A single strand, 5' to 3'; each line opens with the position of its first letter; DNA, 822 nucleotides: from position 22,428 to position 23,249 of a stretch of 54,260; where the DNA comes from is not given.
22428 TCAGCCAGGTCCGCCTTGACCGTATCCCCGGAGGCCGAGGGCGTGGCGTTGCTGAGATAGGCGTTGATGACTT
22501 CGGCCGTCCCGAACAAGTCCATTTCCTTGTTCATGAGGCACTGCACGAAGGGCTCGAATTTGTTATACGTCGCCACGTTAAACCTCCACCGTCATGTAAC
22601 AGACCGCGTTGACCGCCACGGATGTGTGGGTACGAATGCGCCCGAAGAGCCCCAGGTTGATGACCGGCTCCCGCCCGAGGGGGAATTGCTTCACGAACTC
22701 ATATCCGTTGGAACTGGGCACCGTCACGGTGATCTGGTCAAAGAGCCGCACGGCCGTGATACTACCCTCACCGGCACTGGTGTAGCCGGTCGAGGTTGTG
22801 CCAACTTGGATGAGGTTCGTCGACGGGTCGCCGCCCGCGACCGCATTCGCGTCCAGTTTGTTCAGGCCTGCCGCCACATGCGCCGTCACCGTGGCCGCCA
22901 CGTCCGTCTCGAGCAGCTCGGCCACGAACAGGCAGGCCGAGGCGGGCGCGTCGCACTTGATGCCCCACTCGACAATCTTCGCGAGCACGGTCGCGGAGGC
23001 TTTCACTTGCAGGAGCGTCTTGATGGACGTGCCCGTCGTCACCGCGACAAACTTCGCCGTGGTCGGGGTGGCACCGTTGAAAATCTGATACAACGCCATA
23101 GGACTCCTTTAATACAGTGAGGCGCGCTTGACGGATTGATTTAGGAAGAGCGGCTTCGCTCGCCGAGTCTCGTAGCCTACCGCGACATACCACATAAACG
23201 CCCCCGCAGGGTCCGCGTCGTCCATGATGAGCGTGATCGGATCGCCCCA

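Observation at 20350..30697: A 10-kb block of PKD, beta-helix and repeat 'surface' proteins placed upstream of the packaging genes, separate from the tail module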

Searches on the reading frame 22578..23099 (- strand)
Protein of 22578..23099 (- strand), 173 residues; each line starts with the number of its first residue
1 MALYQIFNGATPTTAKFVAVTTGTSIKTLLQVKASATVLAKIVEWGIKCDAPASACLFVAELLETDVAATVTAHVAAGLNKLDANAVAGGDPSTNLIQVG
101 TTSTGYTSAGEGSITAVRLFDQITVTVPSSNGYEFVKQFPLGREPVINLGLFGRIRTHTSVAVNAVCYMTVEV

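Call 4: search_protein_families(library=pfam, proteins=[window:22578-23099:-], max_evalue=0.1)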
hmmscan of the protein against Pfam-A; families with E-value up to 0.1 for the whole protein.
window:22578-23099:- (173 aa): 1 family
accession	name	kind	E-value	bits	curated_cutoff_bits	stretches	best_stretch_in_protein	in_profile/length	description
PF11065.13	DUF2866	-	0.04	14.3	25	1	41-76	20-54/63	Protein of unknown function (DUF2866)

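Call 5: search_protein_families(library=phrogs, proteins=[window:22578-23099:-], max_evalue=0.1)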
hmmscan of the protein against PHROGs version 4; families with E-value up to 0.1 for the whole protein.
window:22578-23099:- (173 aa): 0 families

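Call 30: find_encoding_contigs(protein=window:22578-23099:-, flank=10000, max_places=10)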
Protein window:22578-23099:- (173 aa): 22 contigs read that carry it; 10 places shown.
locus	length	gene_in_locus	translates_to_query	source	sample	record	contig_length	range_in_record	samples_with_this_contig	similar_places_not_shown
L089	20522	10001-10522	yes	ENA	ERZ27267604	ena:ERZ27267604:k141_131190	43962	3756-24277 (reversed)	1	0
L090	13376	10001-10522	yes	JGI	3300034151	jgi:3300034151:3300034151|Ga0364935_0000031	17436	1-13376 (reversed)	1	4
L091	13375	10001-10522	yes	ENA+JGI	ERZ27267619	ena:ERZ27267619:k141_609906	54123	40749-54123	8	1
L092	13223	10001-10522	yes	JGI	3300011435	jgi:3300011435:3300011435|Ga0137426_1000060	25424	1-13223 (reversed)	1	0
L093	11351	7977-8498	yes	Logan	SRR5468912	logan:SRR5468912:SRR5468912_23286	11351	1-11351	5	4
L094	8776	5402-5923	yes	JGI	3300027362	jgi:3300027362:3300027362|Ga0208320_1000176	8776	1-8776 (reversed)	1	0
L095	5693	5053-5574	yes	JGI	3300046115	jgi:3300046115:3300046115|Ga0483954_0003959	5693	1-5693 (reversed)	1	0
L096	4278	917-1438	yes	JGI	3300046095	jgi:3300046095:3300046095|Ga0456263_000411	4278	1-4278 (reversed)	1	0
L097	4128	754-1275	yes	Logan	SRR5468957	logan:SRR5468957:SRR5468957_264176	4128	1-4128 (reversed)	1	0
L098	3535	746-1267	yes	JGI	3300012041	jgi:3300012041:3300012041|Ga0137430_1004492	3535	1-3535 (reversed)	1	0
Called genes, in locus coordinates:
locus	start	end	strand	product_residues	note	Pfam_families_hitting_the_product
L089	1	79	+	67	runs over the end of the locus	-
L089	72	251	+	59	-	-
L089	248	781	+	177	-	-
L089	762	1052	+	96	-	-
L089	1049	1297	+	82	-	-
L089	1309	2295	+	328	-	-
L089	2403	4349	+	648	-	-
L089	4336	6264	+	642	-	PF18911:PKD_4, PF00801:PKD (weak)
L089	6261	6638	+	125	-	-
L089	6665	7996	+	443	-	-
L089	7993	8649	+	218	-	-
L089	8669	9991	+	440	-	-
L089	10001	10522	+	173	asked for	-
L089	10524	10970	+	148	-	-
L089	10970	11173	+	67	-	-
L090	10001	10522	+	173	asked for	-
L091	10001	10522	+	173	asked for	-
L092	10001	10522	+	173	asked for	-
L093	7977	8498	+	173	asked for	-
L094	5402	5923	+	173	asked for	-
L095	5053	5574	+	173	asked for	-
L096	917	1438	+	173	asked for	-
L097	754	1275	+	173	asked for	-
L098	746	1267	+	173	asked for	-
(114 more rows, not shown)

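Call 35: find_homologous_proteins(query=window:22578-23099:-, max_evalue=0.001)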
Query window:22578-23099:- (173 aa): 4832 proteins with E <= 0.001 among 5339 candidates; the best 120 are listed.
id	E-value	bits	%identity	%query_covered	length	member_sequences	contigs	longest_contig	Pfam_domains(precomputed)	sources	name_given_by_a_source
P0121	1.9e-104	364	100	100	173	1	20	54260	-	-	-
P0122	8.7e-104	362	99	100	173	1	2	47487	-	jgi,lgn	jgi:hypothetical protein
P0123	1.1e-103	362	99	100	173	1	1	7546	-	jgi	jgi:hypothetical protein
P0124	6.2e-103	359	98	100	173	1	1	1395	-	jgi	-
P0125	2.2e-102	357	97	100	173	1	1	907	-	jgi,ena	-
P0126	2.8e-102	357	97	100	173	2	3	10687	-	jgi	jgi:hypothetical protein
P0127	3.9e-98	344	91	100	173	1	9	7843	-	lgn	-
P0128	1.8e-88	312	83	100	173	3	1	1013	-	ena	-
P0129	1.1e-87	310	82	100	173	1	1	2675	-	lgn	-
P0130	9.4e-85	300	83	100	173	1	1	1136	-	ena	-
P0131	2.4e-84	299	82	100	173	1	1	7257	-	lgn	-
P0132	2.6e-84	299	82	100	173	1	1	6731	-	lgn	-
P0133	6.5e-84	297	82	100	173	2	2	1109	-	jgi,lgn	jgi:hypothetical protein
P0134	4.5e-83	295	79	100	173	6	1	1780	-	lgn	-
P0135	2.1e-82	292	80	100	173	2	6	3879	-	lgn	-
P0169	6.8e-62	226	69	100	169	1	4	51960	-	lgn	-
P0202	2.9e-59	217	67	100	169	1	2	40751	-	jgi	jgi:hypothetical protein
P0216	1.0e-58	216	67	100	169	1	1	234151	-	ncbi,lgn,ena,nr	ncbi:MAG TPA: hypothetical protein VJ464_13395 [Blastocatellia bacterium]|nr:hypothetical protein [B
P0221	1.7e-58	215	66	100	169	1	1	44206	-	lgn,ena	-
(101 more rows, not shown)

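Call 36: find_encoding_contigs(protein=P0216, flank=10000, max_places=2)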
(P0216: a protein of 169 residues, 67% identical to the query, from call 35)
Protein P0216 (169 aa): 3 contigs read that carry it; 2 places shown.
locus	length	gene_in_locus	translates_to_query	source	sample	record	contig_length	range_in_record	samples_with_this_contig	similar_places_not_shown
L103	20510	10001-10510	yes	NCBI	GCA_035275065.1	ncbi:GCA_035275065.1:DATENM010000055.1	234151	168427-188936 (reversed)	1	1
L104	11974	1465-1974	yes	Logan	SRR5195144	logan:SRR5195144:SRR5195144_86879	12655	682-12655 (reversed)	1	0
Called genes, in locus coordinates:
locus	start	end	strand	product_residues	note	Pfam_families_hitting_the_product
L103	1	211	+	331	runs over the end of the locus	-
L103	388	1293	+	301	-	-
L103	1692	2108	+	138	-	-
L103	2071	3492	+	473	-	PF03237:Terminase_6N (weak)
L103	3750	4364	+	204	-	-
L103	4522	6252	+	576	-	PF23899:SU10_portal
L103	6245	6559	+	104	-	-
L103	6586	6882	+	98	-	-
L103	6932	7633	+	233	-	-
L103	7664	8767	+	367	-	PF25209:Phage_capsid_4 (weak)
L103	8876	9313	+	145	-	-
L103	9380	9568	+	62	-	-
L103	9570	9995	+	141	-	-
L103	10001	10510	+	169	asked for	-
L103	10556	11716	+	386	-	-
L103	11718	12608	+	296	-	-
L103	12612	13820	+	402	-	-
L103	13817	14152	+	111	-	-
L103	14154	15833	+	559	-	-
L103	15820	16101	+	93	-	-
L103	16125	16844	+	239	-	-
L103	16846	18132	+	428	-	-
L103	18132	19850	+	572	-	-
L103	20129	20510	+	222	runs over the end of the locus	PF01551:Peptidase_M23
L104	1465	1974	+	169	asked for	-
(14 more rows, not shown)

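Call 37: find_encoding_contigs(protein=P0169, flank=10000, max_places=1)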
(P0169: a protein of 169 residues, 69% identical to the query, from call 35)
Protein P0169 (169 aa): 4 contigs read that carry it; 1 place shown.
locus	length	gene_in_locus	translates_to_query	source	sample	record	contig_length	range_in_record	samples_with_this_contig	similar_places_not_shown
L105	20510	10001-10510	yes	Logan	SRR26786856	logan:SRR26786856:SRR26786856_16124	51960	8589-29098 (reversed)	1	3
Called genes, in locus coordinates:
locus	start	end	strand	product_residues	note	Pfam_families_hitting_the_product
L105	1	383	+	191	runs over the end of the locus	PF13489:Methyltransf_23, PF08241:Methyltransf_11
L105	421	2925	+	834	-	-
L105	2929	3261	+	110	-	-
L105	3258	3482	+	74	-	-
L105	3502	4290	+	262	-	-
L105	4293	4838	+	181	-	-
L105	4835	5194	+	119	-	-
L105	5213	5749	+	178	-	-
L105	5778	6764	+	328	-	-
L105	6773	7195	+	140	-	-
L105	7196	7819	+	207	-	-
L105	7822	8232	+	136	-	-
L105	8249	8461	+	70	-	-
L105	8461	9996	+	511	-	-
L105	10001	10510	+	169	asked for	-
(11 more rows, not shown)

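Call 38: find_encoding_contigs(protein=P0202, flank=10000, max_places=1)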
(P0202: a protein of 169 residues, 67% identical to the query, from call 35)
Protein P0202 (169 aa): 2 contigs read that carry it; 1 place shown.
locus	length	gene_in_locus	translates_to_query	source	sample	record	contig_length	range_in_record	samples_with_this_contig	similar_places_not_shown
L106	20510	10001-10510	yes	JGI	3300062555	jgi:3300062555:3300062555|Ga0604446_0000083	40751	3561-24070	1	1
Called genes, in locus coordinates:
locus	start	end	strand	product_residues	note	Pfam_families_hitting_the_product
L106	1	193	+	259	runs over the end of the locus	PF13643:DUF4145 (weak)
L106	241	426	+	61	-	-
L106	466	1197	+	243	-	-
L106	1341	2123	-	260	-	-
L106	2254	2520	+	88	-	-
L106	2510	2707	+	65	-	-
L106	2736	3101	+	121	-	-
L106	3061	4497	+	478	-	PF03237:Terminase_6N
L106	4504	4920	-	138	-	-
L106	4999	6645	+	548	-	-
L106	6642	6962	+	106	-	-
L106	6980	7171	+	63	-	-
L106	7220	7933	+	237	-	-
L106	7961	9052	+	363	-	-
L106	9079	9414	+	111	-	-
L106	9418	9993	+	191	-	-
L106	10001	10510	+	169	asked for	-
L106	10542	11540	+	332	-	-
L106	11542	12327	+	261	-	-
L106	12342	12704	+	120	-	-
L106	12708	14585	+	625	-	-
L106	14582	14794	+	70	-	-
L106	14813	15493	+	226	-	-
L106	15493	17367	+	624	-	PF01832:Glucosaminidase (weak)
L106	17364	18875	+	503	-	-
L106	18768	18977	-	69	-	-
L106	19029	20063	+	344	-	PF13539:Peptidase_M15_4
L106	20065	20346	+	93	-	-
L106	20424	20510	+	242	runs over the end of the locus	PF06067:DUF932 (weak)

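Call 41: search_solved_structures(query=A1, max_evalue=10, show_alignments=2)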
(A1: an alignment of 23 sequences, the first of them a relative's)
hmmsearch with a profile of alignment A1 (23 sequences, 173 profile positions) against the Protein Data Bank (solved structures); distinct sequences matched with E-value up to 10: 1.
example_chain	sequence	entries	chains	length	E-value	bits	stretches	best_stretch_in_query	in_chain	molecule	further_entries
9hd7_X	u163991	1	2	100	0.24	14.4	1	50-123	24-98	Photosystem II reaction center protein X (PsbX)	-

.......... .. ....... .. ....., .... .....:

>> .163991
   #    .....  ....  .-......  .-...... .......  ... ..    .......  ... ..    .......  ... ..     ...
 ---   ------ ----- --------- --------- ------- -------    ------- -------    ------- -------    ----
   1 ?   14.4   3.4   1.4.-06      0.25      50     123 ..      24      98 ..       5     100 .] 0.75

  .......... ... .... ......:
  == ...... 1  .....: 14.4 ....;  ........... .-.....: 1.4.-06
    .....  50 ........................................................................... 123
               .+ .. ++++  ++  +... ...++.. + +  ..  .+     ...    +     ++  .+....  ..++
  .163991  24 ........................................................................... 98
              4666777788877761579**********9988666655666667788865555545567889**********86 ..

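Call 56: predict_structure(alignment_id=A1)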
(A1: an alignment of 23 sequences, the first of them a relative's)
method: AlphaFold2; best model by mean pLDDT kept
length: 173 residues; sequences in the alignment: 23
mean_pLDDT: 78.3   pTM: 0.76
mean pLDDT of the five models: 78.3, 74.6, 70.3, 66.1, 61.7
residues with pLDDT >= 90: 60; 70-90: 64; 50-70: 36; < 50: 13
segments of 3 or more residues with pLDDT < 50: 104-114
pLDDT, mean of each block of 10 residues (from residue 1): 80 69 86 80 93 93 80 58 73 54 46 64 94 92 86 89 91 86
secondary structure, 60 per line:
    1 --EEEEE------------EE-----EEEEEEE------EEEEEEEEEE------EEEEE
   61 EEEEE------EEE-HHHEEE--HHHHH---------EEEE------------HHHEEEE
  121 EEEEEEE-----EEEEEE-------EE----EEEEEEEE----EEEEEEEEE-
elements in order: E3-7 E27-33 E40-49 E56-65 E72-74 E79-81 H84-88 E98-101 E117-127 E133-138 E152-159 E164-172

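Call 60: fold_search(model_id=the predicted structure, library=pdb)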
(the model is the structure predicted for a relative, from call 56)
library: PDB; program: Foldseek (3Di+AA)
matches with E <= 10: 1292; with E <= 0.001: 0
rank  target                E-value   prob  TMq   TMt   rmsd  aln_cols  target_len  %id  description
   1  4bcu                  1.6e-03  0.99  0.38  0.36  12.5       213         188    8  Satellite Tobacco Necrosis Virus (STNV) virus like particle in complex with the B3 aptamer (released 2013-01-23)
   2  4d3l_B                1.7e-03  0.99  0.35  0.43   9.4       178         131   12  SeMet structure of a novel carbohydrate binding module from glycoside hydrolase family 9 (Cel9A) from Ruminococcus fla (released 2016-01-20)
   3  6s44                  3.5e-03  0.97  0.36  0.41  13.2       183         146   12  Faba bean necrotic stunt virus (FBNSV) (released 2020-07-15)
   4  4d3l_A                4.1e-03  0.98  0.34  0.42  11.1       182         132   11  SeMet structure of a novel carbohydrate binding module from glycoside hydrolase family 9 (Cel9A) from Ruminococcus fla (released 2016-01-20)
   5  1wce_B                1.2e-02  0.18  0.24  0.11  22.1       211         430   10  Crystal structure of the T13 IBDV viral particle reveals a missing link in icosahedral viruses evolution (released 2005-04-06)
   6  1wce_G                1.4e-02  0.16  0.24  0.11  22.1       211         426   10  Crystal structure of the T13 IBDV viral particle reveals a missing link in icosahedral viruses evolution (released 2005-04-06)
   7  1wce_E                1.4e-02  0.16  0.24  0.11  22.1       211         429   10  Crystal structure of the T13 IBDV viral particle reveals a missing link in icosahedral viruses evolution (released 2005-04-06)
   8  1wce_F                1.4e-02  0.16  0.24  0.11  22.1       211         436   10  Crystal structure of the T13 IBDV viral particle reveals a missing link in icosahedral viruses evolution (released 2005-04-06)
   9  7ebr_B                1.4e-02  0.41  0.27  0.23  13.4       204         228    6  EV-D68 in complex with 2H12 Fab (state S2) (released 2021-03-31)
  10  1wce_J                1.6e-02  0.16  0.24  0.11  22.1       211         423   10  Crystal structure of the T13 IBDV viral particle reveals a missing link in icosahedral viruses evolution (released 2005-04-06)
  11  1wce_A                2.4e-02  0.14  0.24  0.11  22.1       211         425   10  Crystal structure of the T13 IBDV viral particle reveals a missing link in icosahedral viruses evolution (released 2005-04-06)
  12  1wcd                  2.8e-02  0.10  0.20  0.10  23.0       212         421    8  Crystal structure of IBDV T1 virus-like particle reveals a missing link in icosahedral viruses evolution (released 2005-04-05)
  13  9e7m_Ja               3.2e-02  0.09  0.17  0.05  19.0       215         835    8  In situ cryoEM structure of bacteriophage Ur-lambda tail tip complex (released 2025-11-05)
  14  6rj0_A                3.8e-02  0.51  0.31  0.33  16.5       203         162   10  Atlantic Cod Nervous Necrosis Virus-Like Particle produced in Nicotiana benthamiana (released 2019-07-17)
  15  7sgm_A                4.2e-02  0.20  0.22  0.26  14.7       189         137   10  Crystal structure of a Fab variant containing a fluorescent noncanonical amino acid with blocked excited state proton  (released 2022-02-02)
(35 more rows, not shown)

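Call 77: fold_search(model_id=the predicted structure, library=viral)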
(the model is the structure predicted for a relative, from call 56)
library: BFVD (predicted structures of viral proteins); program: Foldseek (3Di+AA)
matches with E <= 10: 1612; with E <= 0.001: 39
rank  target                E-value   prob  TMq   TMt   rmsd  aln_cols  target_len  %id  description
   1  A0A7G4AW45            3.7e-06  1.00  0.63  0.45   3.9       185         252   16  Uncharacterized protein [Streptomyces phage Coruscant]
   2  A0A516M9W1            4.6e-06  1.00  0.58  0.55   4.5       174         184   11  (no name in the UniProt tables at hand)
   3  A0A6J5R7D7            1.0e-05  1.00  0.67  0.58   3.9       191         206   17  Uncharacterized protein [uncultured Caudovirales phage]
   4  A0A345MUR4            3.3e-05  1.00  0.41  0.31   8.6       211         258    8  Coat protein [Cressdnaviricota sp.]
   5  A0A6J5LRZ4            5.3e-05  1.00  0.60  0.66   5.1       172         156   19  Uncharacterized protein [uncultured Caudovirales phage]
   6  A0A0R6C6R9            5.9e-05  1.00  0.60  0.59   4.3       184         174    9  Uncharacterized protein [Citrobacter phage CVT22]
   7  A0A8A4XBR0            7.0e-05  0.99  0.31  0.24  17.1       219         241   10  Capsid protein [Lorikeet CRESS-DNA-virus sp.]
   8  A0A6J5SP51            8.3e-05  1.00  0.61  0.47   4.7       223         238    9  Uncharacterized protein [uncultured Caudovirales phage]
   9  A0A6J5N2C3            8.7e-05  1.00  0.55  0.38   5.3       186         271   11  Uncharacterized protein [uncultured Caudovirales phage]
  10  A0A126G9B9            1.5e-04  1.00  0.36  0.31  15.4       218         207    7  (no name in the UniProt tables at hand)
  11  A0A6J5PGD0            1.6e-04  1.00  0.47  0.38   6.7       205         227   15  Uncharacterized protein [uncultured Caudovirales phage]
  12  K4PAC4                1.9e-04  1.00  0.59  0.65   4.2       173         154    8  (no name in the UniProt tables at hand)
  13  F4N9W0                2.6e-04  1.00  0.61  0.56   4.0       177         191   18  Uncharacterized protein [Pantoea phage LIMEzero]
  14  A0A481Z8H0            2.6e-04  1.00  0.53  0.34   5.5       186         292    8  Uncharacterized protein [Pithovirus LCPAC304]
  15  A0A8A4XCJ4            2.6e-04  1.00  0.39  0.34  13.8       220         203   10  Coat protein [Grus japonensis CRESS-DNA-virus sp.]
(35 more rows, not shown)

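Call 87: find_encoding_contigs(protein=P0221, flank=10000, max_places=1)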
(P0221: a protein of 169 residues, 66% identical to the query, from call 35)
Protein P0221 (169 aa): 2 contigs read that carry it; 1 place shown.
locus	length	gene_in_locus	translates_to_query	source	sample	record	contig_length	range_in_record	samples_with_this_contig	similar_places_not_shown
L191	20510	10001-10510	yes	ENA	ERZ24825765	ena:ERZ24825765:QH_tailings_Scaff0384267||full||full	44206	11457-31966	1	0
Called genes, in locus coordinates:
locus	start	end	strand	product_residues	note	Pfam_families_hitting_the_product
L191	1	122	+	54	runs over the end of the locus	-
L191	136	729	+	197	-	-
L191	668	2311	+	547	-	-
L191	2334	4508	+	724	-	PF21919:P23-45_portal_barrel, PF06074:Portal_Mu, PF21919:P23-45_portal_barrel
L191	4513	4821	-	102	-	PF05656:DUF805 (weak)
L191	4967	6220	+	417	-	PF10123:Mu-like_Pro_N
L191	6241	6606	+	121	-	PF09956:Phage_cement_2 (weak)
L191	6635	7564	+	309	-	-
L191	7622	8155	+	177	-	-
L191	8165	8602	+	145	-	-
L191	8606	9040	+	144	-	-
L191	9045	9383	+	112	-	-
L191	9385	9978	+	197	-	-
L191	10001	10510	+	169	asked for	-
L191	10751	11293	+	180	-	-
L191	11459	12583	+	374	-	-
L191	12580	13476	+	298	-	PF07030:Phage_Mu_Gp36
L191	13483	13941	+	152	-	-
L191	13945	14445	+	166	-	-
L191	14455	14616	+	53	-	-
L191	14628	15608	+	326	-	PF18906:Phage_tube_2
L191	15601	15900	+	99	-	-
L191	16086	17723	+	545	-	PF06791:TMP_2 (weak)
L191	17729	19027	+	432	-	PF05709:Sipho_tail (faint)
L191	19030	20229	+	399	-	-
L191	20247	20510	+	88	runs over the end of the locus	-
